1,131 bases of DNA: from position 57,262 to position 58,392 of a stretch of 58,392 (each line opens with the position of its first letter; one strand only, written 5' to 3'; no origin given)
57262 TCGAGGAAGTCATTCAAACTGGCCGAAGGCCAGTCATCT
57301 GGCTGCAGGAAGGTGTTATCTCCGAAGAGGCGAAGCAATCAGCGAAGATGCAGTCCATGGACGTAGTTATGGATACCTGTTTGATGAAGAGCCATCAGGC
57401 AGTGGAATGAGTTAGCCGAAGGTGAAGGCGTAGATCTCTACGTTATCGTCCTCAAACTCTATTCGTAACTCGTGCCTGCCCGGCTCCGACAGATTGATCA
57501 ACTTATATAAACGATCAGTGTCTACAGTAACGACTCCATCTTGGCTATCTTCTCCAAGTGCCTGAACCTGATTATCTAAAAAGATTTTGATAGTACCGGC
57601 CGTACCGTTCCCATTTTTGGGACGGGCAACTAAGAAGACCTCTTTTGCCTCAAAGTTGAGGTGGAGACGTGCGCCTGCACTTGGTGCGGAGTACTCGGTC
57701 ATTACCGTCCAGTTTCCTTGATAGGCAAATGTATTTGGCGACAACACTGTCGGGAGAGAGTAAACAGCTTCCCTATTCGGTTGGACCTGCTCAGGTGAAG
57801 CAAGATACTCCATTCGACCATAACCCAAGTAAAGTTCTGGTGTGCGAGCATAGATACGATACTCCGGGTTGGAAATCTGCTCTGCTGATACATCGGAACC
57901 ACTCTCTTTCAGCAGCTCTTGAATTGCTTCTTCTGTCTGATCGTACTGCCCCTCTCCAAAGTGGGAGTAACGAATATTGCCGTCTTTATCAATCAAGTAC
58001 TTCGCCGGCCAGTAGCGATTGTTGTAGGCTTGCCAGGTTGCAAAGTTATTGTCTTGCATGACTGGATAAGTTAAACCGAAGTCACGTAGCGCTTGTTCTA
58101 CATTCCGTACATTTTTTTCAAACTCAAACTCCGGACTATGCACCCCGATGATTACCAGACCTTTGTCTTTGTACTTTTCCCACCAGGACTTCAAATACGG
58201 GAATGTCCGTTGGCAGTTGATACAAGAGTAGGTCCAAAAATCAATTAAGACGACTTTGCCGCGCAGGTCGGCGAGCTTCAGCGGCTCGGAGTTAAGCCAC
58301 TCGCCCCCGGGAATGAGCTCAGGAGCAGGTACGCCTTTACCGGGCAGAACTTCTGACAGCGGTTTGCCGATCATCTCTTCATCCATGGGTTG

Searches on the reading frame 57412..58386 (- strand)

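Call 68: search_protein_families(library=pfam, proteins=[window:57412-58386:-])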
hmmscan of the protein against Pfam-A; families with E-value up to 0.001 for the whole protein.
window:57412-58386:- (324 aa): 5 families
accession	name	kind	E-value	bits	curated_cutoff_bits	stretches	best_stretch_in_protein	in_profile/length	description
PF17991.7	Thioredoxin_10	-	1.6e-34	120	27.1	1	182-324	1-142/142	Thioredoxin like C-terminal domain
PF00578.27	AhpC-TSA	-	1.6e-15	57.6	26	1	33-140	15-123/124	AhpC/TSA family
PF08534.16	Redoxin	-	3.1e-14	53.4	26.6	1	32-147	17-137/148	Redoxin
PF13905.12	Thioredoxin_8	-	2.7e-12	47.3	27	1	43-138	1-94/94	Thioredoxin-like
PF00255.25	GSHPx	-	4.1e-05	23.6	27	1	32-97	10-74/108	Glutathione peroxidase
